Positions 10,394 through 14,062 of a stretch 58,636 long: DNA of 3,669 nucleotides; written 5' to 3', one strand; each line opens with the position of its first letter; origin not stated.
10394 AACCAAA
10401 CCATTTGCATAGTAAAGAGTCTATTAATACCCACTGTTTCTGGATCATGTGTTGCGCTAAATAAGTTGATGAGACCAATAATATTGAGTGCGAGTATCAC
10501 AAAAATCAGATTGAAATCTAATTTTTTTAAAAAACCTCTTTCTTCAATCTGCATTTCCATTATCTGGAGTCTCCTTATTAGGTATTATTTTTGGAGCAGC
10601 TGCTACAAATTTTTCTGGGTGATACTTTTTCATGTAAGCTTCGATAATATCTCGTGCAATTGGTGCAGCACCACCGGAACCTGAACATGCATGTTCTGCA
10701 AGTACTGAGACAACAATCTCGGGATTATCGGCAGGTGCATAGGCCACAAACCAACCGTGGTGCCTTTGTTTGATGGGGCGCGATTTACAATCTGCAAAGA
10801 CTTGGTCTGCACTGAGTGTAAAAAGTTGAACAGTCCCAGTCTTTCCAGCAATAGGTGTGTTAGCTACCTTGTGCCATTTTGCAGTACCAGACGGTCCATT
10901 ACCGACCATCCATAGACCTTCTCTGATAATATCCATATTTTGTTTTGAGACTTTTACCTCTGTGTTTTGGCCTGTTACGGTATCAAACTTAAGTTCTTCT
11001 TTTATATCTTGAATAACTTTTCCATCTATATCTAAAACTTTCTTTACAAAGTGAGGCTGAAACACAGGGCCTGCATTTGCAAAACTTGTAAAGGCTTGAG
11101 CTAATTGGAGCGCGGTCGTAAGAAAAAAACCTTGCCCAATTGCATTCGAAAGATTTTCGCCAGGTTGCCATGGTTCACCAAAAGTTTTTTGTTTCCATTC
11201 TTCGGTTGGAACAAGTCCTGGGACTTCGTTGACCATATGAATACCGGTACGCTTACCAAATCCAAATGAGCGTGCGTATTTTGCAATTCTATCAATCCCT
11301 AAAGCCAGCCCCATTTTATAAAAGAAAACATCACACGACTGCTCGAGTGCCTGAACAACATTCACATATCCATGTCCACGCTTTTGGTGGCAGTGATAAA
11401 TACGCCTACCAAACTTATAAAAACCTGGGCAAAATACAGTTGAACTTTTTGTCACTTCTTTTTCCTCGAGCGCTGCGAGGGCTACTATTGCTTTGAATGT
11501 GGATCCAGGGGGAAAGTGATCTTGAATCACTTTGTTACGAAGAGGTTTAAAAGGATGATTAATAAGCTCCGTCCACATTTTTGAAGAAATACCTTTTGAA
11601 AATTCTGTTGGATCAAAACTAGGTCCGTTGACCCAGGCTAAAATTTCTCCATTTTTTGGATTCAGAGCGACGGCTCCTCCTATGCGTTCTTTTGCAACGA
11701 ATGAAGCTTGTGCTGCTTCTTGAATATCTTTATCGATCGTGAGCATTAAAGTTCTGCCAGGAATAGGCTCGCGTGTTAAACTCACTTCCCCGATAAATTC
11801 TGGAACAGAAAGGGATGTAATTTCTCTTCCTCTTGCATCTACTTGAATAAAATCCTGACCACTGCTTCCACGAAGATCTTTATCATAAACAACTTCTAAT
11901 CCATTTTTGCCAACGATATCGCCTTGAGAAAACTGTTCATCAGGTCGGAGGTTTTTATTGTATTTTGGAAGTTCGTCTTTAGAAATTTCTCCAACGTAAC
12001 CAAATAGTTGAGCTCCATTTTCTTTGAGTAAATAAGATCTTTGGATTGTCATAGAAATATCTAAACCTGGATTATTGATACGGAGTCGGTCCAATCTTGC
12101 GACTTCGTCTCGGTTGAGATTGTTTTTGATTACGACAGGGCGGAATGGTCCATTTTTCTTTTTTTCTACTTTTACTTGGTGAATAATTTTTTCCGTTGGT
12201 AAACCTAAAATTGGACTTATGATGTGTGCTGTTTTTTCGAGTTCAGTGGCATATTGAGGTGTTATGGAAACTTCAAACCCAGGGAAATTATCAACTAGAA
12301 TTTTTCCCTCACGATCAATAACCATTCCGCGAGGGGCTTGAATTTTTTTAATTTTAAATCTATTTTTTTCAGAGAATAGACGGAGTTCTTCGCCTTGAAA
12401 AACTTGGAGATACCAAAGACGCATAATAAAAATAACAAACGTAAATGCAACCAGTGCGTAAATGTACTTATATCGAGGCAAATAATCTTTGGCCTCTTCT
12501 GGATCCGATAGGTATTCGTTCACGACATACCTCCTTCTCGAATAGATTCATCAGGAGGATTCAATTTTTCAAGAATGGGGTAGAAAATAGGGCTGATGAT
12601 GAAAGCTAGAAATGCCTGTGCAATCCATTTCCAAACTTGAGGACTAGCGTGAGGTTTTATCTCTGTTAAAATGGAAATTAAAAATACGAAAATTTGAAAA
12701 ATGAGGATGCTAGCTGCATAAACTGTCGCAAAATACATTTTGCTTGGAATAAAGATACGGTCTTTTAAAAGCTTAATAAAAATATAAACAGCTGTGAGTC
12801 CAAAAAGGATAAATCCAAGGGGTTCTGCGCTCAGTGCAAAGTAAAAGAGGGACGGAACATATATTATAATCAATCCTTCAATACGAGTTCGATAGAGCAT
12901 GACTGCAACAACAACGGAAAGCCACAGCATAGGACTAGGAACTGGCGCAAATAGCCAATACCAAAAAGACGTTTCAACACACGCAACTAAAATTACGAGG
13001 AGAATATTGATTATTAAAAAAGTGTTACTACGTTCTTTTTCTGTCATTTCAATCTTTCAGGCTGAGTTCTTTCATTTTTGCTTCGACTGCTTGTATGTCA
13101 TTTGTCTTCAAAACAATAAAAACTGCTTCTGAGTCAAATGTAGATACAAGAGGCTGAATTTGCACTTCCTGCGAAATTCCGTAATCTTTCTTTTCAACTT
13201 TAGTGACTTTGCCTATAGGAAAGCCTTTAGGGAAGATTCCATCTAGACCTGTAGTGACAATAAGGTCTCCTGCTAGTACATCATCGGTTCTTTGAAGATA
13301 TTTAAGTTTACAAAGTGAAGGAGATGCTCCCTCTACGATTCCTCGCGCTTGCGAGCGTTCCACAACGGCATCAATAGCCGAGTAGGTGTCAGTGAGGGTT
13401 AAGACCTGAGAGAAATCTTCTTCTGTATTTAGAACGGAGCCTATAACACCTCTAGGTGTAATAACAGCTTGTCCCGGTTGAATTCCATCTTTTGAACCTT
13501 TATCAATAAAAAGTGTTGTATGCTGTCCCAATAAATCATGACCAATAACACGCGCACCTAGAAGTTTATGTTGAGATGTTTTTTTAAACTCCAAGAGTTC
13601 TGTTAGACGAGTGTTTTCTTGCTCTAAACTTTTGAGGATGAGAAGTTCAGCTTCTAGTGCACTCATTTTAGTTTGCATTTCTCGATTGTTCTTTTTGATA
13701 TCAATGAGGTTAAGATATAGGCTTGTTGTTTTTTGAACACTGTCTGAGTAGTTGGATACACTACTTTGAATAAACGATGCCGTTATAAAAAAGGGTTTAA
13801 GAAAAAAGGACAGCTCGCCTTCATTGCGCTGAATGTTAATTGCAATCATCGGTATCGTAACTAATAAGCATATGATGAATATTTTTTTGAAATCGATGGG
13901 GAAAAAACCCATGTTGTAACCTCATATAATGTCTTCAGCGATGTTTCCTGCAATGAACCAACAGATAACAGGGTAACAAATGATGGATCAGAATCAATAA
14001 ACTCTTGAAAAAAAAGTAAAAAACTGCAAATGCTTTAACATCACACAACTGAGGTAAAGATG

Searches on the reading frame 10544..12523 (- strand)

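Call 101: search_protein_families(library=pfam, proteins=[window:10544-12523:-], max_evalue=0.0001)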
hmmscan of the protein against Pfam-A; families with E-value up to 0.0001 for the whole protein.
window:10544-12523:- (659 aa): 2 families
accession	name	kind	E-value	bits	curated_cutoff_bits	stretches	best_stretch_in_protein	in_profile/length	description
PF00905.27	Transpeptidase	-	1.4e-67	228.5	22.1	1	282-628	1-299/299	Penicillin binding protein transpeptidase domain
PF03717.20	PBP_dimer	-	1.2e-40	140.3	24.4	1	61-237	2-178/180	Penicillin-binding Protein dimerisation domain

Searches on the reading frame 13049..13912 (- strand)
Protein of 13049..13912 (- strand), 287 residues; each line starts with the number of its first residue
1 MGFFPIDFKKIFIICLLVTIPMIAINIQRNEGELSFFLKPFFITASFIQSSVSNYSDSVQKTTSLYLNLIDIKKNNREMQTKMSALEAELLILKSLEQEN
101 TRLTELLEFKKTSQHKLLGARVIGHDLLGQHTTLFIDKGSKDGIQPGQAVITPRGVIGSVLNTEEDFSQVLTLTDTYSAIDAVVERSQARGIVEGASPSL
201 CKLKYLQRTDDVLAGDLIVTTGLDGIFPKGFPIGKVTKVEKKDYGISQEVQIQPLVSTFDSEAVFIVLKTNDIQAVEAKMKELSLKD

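Call 28: search_protein_families(library=pfam, proteins=[window:13049-13912:-], max_evalue=0.01)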
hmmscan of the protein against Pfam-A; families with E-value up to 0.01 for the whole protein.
window:13049-13912:- (287 aa): 1 family
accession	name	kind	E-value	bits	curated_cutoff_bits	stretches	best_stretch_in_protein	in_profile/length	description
PF04085.20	MreC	-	6.1e-43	146.6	28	1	122-267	1-146/147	Rod shape-determining protein MreC, barrel core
